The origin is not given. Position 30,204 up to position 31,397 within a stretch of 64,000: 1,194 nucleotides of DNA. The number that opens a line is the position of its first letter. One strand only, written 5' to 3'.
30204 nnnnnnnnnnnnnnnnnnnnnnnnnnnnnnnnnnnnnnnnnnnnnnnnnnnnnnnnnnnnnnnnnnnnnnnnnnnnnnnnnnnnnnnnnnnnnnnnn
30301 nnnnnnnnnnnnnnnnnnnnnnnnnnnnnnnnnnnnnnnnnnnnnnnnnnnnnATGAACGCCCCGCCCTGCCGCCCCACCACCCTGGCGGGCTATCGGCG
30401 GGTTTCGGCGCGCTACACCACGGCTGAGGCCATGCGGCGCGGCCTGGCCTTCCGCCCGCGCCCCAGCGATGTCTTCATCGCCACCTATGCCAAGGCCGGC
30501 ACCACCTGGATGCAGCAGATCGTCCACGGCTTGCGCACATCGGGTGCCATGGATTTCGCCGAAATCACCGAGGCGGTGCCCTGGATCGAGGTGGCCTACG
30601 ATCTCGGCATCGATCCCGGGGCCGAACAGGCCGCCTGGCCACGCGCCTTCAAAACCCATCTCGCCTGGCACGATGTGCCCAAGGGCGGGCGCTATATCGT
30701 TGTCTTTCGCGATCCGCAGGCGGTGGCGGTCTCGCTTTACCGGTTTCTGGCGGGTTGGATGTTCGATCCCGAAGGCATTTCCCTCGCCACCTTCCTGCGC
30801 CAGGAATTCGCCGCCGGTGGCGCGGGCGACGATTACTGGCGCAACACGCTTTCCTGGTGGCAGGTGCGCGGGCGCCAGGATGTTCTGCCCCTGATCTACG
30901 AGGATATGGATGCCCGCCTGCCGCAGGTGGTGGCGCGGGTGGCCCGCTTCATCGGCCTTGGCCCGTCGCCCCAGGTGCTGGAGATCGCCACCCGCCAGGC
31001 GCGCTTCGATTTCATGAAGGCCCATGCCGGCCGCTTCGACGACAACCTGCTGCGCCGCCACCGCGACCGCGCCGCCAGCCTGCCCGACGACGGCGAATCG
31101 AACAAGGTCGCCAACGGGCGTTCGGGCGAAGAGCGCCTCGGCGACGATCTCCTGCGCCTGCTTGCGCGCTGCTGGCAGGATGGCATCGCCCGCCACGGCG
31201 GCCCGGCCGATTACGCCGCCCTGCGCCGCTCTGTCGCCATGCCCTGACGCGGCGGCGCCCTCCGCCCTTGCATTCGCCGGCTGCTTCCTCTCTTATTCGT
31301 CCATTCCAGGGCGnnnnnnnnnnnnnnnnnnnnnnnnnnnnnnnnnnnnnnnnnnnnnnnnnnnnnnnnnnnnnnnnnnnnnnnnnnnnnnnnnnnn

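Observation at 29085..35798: Co-type nitrile hydratase coupled to a sulfotransferase and a TAT-dependent TRAP transporter, with no NHase activator gene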

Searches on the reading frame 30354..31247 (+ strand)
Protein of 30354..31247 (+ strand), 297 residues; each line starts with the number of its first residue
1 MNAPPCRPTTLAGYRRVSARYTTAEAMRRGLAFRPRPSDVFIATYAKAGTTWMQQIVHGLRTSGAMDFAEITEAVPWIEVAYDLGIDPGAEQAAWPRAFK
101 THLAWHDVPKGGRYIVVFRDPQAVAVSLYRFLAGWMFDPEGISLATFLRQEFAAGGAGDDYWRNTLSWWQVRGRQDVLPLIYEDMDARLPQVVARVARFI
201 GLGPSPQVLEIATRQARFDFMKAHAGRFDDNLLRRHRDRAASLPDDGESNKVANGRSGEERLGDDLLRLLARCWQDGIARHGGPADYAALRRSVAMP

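Call 3: search_protein_families(library=pfam, proteins=[window:30354-31247:+])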
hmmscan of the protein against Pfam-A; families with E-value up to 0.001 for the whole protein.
window:30354-31247:+ (297 aa): 2 families
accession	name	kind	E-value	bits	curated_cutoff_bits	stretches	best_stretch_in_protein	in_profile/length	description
PF00685.33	Sulfotransfer_1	-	5.7e-32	111.6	22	1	37-224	1-203/255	Sulfotransferase domain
PF13469.12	Sulfotransfer_3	-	0.00023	21.9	27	0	113-202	126-212/216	Sulfotransferase family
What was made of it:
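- Checked: SULT, 30354-31247: Sulfotransfer_1 at 5.7e-32 (call 3).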

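Call 4: search_protein_families(library=ncbifam, proteins=[window:30354-31247:+])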
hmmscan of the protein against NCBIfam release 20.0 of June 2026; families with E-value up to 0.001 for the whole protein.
window:30354-31247:+ (297 aa): 0 families

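Call 5: find_homologous_proteins(query=window:30354-31247:+)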
Query window:30354-31247:+ (297 aa): 1253 proteins with E <= 0.001 among 4210 candidates; the best 120 are listed.
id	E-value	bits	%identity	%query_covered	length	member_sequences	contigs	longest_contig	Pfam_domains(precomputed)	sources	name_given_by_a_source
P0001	7.1e-189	644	95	100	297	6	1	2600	PF00685.34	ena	-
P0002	7.5e-174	595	88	100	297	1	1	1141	PF13469.13,PF00685.34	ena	-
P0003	8.7e-160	549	82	100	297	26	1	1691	PF13469.13,PF00685.34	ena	-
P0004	6.0e-120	418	66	99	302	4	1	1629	PF13469.13,PF00685.34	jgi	jgi:hypothetical protein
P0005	7.9e-118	411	64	97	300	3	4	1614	PF13469.13,PF00685.34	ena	-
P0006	4.8e-117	408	62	99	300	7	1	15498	PF00685.34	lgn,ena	-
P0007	1.6e-116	407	62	99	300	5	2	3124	PF13469.13,PF00685.34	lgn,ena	-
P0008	3.4e-116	406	63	99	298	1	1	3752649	PF13469.13,PF00685.34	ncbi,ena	-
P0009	2.0e-112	393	61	99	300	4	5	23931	PF13469.13,PF00685.34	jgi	jgi:hypothetical protein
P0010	5.0e-109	382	60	99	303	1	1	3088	PF13469.13,PF00685.34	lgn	-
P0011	1.0e-108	381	60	99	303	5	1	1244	PF13469.13,PF00685.34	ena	-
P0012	1.1e-108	381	61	98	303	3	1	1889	PF13469.13,PF00685.34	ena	-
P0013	2.1e-108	380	61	97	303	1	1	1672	PF13469.13,PF00685.34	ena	-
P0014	1.6e-107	377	60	98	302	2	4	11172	PF13469.13,PF00685.34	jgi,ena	-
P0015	8.9e-107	375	61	95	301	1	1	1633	PF13469.13,PF00685.34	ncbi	-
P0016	1.1e-105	371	60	98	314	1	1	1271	PF13469.13,PF00685.34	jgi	jgi:hypothetical protein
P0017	3.2e-105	370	59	97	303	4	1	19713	PF13469.13,PF00685.34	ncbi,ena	-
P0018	6.2e-105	369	59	98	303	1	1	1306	PF13469.13,PF00685.34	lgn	-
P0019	1.4e-104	367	61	96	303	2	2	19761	PF13469.13,PF00685.34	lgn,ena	-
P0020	2.3e-104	367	59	97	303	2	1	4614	PF13469.13,PF00685.34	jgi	jgi:hypothetical protein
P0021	4.6e-104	366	60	97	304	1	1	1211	PF13469.13,PF00685.34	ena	-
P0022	7.2e-104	365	59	97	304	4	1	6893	PF00685.34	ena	-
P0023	1.2e-103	364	59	97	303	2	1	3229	PF13469.13,PF00685.34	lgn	-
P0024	1.7e-93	331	55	99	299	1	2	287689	PF13469.13,PF00685.34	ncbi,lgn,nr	ncbi:MAG: sulfotransferase domain-containing protein [Ectothiorhodospiraceae bacterium]|nr:sulfotran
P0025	1.8e-93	331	54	97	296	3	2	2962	PF00685.34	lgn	-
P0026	1.4e-91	325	54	97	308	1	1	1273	PF13469.13,PF00685.34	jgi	jgi:hypothetical protein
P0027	4.1e-91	323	54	97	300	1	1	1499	PF13469.13,PF00685.34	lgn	-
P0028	6.3e-91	323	54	99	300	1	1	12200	PF13469.13,PF00685.34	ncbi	-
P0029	2.5e-90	321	51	98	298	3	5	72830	PF13469.13,PF00685.34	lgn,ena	-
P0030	3.5e-90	320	64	76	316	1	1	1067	PF13469.13,PF00685.34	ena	-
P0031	4.4e-90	320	51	97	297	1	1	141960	PF00685.34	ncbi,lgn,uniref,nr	ncbi:Sulfotransferase domain protein [Roseovarius albus]|uniref:Sulfotransferase domain protein n=1 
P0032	4.4e-90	320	55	97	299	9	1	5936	PF13469.13,PF00685.34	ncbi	-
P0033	7.7e-90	319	52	97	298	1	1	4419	PF00685.34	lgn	-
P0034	2.1e-89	318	53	97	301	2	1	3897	PF13469.13,PF00685.34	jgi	jgi:hypothetical protein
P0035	5.5e-89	316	51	97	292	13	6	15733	PF13469.13,PF00685.34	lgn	-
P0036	6.6e-89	316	55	96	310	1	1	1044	PF13469.13,PF00685.34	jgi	jgi:hypothetical protein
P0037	7.5e-89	316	54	96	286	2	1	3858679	PF13469.13,PF00685.34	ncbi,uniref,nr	ncbi:sulfotransferase domain-containing protein [Roseovarius faecimaris]|uniref:Sulfotransferase dom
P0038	8.1e-89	316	54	98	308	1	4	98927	PF13469.13,PF00685.34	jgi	jgi:hypothetical protein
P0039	9.0e-89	316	51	96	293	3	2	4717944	PF13469.13,PF00685.34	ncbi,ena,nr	ncbi:MAG: sulfotransferase domain-containing protein [Alphaproteobacteria bacterium]|nr:sulfotransfe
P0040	3.2e-88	314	51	97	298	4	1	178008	PF13469.13,PF00685.34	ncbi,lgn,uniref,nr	ncbi:Sulfotransferase domain protein [Roseovarius litorisediminis]|uniref:Sulfotransferase domain pr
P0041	5.5e-88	313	51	97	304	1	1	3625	PF13469.13,PF00685.34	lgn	-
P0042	7.0e-88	313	49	97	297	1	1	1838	PF00685.34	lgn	-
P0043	1.4e-87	312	54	92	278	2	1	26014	PF13469.13,PF00685.34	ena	-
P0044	1.9e-87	311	52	97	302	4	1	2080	PF13469.13,PF00685.34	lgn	-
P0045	2.6e-87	311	50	97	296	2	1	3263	PF13469.13,PF00685.34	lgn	-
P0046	4.2e-87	310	50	98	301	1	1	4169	PF13469.13,PF00685.34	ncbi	-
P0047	7.0e-87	309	54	98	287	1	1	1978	PF13469.13,PF00685.34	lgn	-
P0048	9.1e-87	309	50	98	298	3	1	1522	PF00685.34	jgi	-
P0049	9.5e-87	309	51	96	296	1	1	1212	PF13469.13,PF00685.34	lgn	-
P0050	1.4e-86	308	51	98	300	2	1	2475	PF13469.13,PF00685.34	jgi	jgi:hypothetical protein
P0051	1.4e-86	308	50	97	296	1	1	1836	PF00685.34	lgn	-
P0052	1.7e-86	308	51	96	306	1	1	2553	PF13469.13,PF00685.34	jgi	jgi:hypothetical protein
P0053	1.7e-86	308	50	98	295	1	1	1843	PF13469.13,PF00685.34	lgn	-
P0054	3.0e-86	307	56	85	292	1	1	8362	PF13469.13,PF00685.34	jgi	jgi:hypothetical protein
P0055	3.9e-86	307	52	96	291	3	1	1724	PF13469.13,PF00685.34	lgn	-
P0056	4.1e-86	307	53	96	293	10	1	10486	PF13469.13,PF00685.34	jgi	-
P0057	5.6e-86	306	51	94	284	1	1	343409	PF13469.13,PF00685.34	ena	-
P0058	5.9e-86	306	51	98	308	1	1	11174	PF13469.13,PF00685.34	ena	-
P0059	6.0e-86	306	49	97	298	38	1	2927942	PF13469.13,PF00685.34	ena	-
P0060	6.3e-86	306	51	97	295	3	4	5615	PF13469.13,PF00685.34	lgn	-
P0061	9.2e-86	306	52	97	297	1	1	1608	PF13469.13,PF00685.34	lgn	-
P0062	1.5e-85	305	51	99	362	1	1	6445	PF13469.13,PF00685.34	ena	-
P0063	1.6e-85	305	51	97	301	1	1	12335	PF00685.34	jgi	jgi:hypothetical protein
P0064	1.8e-85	305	49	98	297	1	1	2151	PF13469.13,PF00685.34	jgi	-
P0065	2.3e-85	304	53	98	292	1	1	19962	PF00685.34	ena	-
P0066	2.3e-85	304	48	97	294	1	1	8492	PF13469.13,PF00685.34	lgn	-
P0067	2.8e-85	304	58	86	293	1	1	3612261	PF13469.13,PF00685.34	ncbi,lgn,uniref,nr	ncbi:sulfotransferase domain-containing protein [Roseovarius sp. SCSIO 43702]|uniref:sulfotransferas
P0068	3.3e-85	304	51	99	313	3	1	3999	PF13469.13,PF00685.34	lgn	-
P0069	3.7e-85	304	52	98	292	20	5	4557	PF13469.13,PF00685.34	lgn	-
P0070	4.4e-85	303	50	95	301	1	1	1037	PF13469.13,PF00685.34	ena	-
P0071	5.1e-85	303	51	98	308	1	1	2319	PF13469.13,PF00685.34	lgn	-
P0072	5.4e-85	303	54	93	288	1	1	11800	PF00685.34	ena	-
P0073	5.6e-85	303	52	97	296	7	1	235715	PF00685.34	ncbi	ncbi:MAG: sulfotransferase domain-containing protein [Pseudomonadota bacterium]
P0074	6.5e-85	303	51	97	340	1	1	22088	PF13469.13,PF00685.34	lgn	-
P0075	8.1e-85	303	49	99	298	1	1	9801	PF13469.13,PF00685.34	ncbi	-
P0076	8.5e-85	302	54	92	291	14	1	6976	PF00685.34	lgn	-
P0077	8.5e-85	302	51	99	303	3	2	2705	PF13469.13,PF00685.34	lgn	-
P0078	8.7e-85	302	54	85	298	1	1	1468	PF00685.34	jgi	-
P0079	9.5e-85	302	49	98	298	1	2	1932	PF13469.13,PF00685.34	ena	-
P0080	9.8e-85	302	50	97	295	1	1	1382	PF13469.13,PF00685.34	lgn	-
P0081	1.0e-84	302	50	98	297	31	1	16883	PF13469.13,PF00685.34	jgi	jgi:hypothetical protein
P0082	1.1e-84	302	48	98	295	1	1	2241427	PF13469.13,PF00685.34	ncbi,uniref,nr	ncbi:sulfotransferase domain-containing protein [Roseovarius sp. EL26]|uniref:sulfotransferase domai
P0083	1.2e-84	302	50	98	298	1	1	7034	PF00685.34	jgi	jgi:hypothetical protein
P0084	1.3e-84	302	53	97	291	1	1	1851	PF13469.13,PF00685.34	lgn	-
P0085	2.5e-84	301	50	99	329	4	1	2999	PF13469.13,PF00685.34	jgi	-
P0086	2.8e-84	301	54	90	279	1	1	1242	PF00685.34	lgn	-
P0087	2.8e-84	301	51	98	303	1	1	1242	PF13469.13,PF00685.34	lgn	-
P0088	3.7e-84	300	50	99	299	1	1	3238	PF13469.13,PF00685.34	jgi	-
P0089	3.7e-84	300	49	98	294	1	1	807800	PF00685.34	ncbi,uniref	ncbi:sulfotransferase domain-containing protein [Roseovarius sp. CAU 1744]|uniref:sulfotransferase d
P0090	6.0e-84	300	50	97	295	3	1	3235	PF13469.13,PF00685.34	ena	-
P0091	7.3e-84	299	52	97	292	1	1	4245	PF00685.34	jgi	jgi:hypothetical protein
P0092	7.7e-84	299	49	96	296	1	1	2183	PF13469.13,PF00685.34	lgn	-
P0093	9.0e-84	299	51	97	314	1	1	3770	PF13469.13,PF00685.34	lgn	-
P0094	9.3e-84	299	50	97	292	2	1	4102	PF13469.13,PF00685.34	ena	-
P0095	1.2e-83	299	50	98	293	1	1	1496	PF00685.34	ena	-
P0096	1.2e-83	299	51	96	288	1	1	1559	PF00685.34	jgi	-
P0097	1.3e-83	299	54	91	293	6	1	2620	PF13469.13,PF00685.34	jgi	jgi:hypothetical protein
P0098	1.3e-83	299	50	96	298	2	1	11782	PF13469.13,PF00685.34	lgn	-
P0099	1.4e-83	299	49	98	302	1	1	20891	PF13469.13,PF00685.34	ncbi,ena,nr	ncbi:MAG: sulfotransferase domain-containing protein [Gammaproteobacteria bacterium]|nr:sulfotransfe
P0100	1.8e-83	298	50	98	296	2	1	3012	PF13469.13,PF00685.34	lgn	-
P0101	1.9e-83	298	49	96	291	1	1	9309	PF13469.13,PF00685.34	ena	-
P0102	1.9e-83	298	51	97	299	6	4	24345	PF13469.13,PF00685.34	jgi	jgi:hypothetical protein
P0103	2.0e-83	298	51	97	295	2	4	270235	PF00685.34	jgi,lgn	-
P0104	2.1e-83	298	50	97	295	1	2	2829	PF00685.34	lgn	-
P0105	2.3e-83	298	47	97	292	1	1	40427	PF13469.13,PF00685.34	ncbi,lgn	ncbi:MAG: sulfotransferase domain-containing protein [Roseovarius sp.]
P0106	3.4e-83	297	52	97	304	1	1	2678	PF13469.13,PF00685.34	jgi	-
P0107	3.5e-83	297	47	100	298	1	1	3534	PF13469.13,PF00685.34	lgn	-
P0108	4.7e-83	297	48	98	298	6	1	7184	PF13469.13,PF00685.34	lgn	-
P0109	6.5e-83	296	50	98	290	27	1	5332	PF13469.13,PF00685.34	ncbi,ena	-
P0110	7.4e-83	296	52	97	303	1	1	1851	PF13469.13,PF00685.34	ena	-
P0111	7.9e-83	296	47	97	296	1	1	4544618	PF00685.34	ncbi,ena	-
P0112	8.3e-83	296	54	86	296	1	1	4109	PF13469.13,PF00685.34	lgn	-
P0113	1.0e-82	296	48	98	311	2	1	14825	PF13469.13,PF00685.34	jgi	jgi:hypothetical protein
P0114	1.1e-82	296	53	92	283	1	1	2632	PF00685.34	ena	-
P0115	1.1e-82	296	52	96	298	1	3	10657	PF13469.13,PF00685.34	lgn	-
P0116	1.4e-82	295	51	86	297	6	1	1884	PF13469.13,PF00685.34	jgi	jgi:hypothetical protein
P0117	1.4e-82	295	49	99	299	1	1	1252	PF13469.13,PF00685.34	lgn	-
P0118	1.7e-82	295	48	97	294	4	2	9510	PF13469.13,PF00685.34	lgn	-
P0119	1.7e-82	295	49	95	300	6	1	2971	PF13469.13,PF00685.34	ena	-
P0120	2.0e-82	295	48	96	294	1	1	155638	PF13469.13,PF00685.34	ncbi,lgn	-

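Call 8: find_related_loci(query=A1, collection=genome_contigs, flank=10000)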
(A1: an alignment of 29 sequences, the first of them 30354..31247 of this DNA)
Query A1 (297 aa) in genome_contigs; peptide patterns used: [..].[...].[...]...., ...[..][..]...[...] (x = any residue, [..] = any of these).
600 stretches matched a pattern (row limit reached: there are more); 583 encode a relative of the query (tblastn E <= 1e-3); the best 80 are kept; 80 distinct loci.
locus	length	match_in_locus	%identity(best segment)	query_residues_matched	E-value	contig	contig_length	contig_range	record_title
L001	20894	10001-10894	60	1-295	5e-109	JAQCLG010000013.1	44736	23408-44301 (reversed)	MAG: Proteobacteria bacterium isolate casp40-mb.99 NODE_1951_length_44736_cov_0.091158, whole genome shotgun sequence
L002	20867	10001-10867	56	1-287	2e-94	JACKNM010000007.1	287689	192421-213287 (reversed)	MAG: Ectothiorhodospiraceae bacterium isolate HK-STAS-PROT-144 HK-STAS-PROT-144_7, whole genome shotgun sequence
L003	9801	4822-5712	49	1-295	3e-90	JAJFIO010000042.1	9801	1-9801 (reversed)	MAG: Alphaproteobacteria bacterium isolate OFTM367 OFTM367_41, whole genome shotgun sequence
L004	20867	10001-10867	51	7-295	1e-89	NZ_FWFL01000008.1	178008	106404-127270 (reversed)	Roseovarius litorisediminis strain CECT 8287, whole genome shotgun sequence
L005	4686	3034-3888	53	6-290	4e-89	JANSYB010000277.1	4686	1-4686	MAG: Rhodobacteraceae bacterium isolate bin.40 k141_106580_length_4686_cov_277.1479, whole genome shotgun sequence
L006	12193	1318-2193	48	6-295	4e-86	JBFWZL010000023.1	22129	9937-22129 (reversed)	MAG: Candidatus Binatia bacterium isolate CA_2019_TPBS_187 NODE_11004_length_22129_cov_3.642669_TPBS, whole genome shotg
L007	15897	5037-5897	53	3-287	5e-86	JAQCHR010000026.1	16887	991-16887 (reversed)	MAG: Proteobacteria bacterium isolate casp40-mb.248 NODE_8073_length_16887_cov_0.050691, whole genome shotgun sequence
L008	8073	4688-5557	50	7-294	8e-86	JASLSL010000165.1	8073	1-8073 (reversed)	MAG: Alphaproteobacteria bacterium isolate Arabian12_MAG_54 c_000001039892, whole genome shotgun sequence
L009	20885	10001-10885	50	2-294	9e-85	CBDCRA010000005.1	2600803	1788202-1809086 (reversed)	MAG: Candidatus Multivorans sp. isolate d7452e89-af48-44c7-9597-5a6bccd24eaa genome assembly, contig: contig_5, whole ge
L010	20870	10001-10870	50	7-294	2e-84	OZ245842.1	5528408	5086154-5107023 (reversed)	MAG: Alphaproteobacteria bacterium isolate 8fa29e53-599d-4395-9acb-6f40a3095647 genome assembly, chromosome: 1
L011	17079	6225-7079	50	7-294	2e-83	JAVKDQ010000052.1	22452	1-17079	MAG: Roseovarius sp. isolate F3-SA18-17 k141_87222, whole genome shotgun sequence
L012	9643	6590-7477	47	1-294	2e-83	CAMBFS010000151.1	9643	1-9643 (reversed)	MAG: Klebsiella pneumoniae isolate TH-08apr19-175 genome assembly, contig: TH-08apr19-C18538, whole genome shotgun seque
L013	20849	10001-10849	51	7-290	3e-83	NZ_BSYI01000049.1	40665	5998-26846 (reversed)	Paralimibaculum aggregatum strain NKW23 isolate Brittle star Contigs049, whole genome shotgun sequence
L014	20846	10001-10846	49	7-294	2e-82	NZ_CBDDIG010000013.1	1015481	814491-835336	MAG: Roseovarius sp. isolate fcab3373-aa6d-4bec-b16a-1d9be85aad6f contig_13, whole genome shotgun sequence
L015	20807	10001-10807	51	21-294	4e-82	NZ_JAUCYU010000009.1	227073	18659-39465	MAG: Roseovarius sp. isolate CCMP836_Bin15_nofgap NODE_44_length_227073_cov_394.706182, whole genome shotgun sequence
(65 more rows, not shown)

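Call 10: find_encoding_contigs(protein=P0008, flank=10000, max_places=3)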
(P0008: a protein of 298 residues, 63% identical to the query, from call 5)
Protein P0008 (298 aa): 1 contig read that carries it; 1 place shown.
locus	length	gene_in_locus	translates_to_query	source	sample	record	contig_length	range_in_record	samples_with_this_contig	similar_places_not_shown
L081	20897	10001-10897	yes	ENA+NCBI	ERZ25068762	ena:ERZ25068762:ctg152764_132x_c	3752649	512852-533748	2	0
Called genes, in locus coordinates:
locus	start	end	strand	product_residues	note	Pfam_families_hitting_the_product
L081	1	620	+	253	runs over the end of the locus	PF03740:PdxJ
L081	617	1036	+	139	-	PF01648:ACPS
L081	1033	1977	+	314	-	PF10502:Peptidase_S26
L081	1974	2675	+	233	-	PF22935:RM44_endonuclase (faint), PF14622:Ribonucleas_3_3, PF00636:Ribonuclease_3, PF00035:dsrm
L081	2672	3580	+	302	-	PF00009:GTP_EFTU, PF00350:Dynamin_N (faint), PF01926:MMR_HSR1, PF02421:FeoB_N, PF04548:AIG1 (weak), PF07650:KH_2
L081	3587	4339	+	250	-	PF11967:RecO_N, PF02565:RecO_C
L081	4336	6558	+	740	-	PF00521:DNA_topoisoIV, PF03989:DNA_gyraseA_C (weak)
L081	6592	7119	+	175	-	PF04290:DctQ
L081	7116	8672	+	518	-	PF06808:DctM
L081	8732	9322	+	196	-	PF02979:NHase_alpha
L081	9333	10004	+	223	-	PF21006:NHase_beta_N, PF02211:NHase_beta_C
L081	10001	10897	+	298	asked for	PF00685:Sulfotransfer_1, PF13469:Sulfotransfer_3 (faint)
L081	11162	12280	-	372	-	PF03480:DctP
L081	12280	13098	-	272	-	PF04376:ATE_N, PF04377:ATE_C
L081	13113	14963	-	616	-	PF00939:Na_sulph_symp (weak), PF03600:CitMHS, PF02080:TrkA_C, PF06808:DctM, PF03600:CitMHS (weak)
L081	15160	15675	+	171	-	PF01613:Flavin_Reduct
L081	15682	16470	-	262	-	PF05013:FGase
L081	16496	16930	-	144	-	PF01804:Penicil_amidase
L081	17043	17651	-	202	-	PF01804:Penicil_amidase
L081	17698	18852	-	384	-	PF02515:CoA_transf_3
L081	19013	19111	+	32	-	-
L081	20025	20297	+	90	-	-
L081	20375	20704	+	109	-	PF05239:PRC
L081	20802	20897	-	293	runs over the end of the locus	PF00490:ALAD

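Call 11: find_encoding_contigs(protein=P0017, flank=10000, max_places=3)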
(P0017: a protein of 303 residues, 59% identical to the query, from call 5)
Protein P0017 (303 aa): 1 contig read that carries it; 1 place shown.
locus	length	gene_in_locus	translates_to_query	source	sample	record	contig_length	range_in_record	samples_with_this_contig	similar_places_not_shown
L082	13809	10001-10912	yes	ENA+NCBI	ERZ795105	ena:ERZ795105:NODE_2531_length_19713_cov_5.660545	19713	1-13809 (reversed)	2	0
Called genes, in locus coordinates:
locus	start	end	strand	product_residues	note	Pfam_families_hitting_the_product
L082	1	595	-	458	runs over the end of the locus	PF02771:Acyl-CoA_dh_N, PF02770:Acyl-CoA_dh_M, PF00441:Acyl-CoA_dh_1, PF08028:Acyl-CoA_dh_2 (weak), PF22924:ACOX_C_alpha1 (weak)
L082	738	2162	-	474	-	PF01425:Amidase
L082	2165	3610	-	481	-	PF01425:Amidase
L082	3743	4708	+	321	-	PF05721:PhyH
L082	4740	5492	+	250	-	PF11967:RecO_N, PF02565:RecO_C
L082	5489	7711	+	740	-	PF00521:DNA_topoisoIV, PF03989:DNA_gyraseA_C (faint)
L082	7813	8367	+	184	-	PF04290:DctQ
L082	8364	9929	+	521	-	PF06808:DctM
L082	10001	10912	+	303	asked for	PF00685:Sulfotransfer_1, PF13469:Sulfotransfer_3 (faint)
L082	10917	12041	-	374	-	PF03480:DctP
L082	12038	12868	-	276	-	PF04376:ATE_N, PF13480:Acetyltransf_6 (weak), PF04377:ATE_C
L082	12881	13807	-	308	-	?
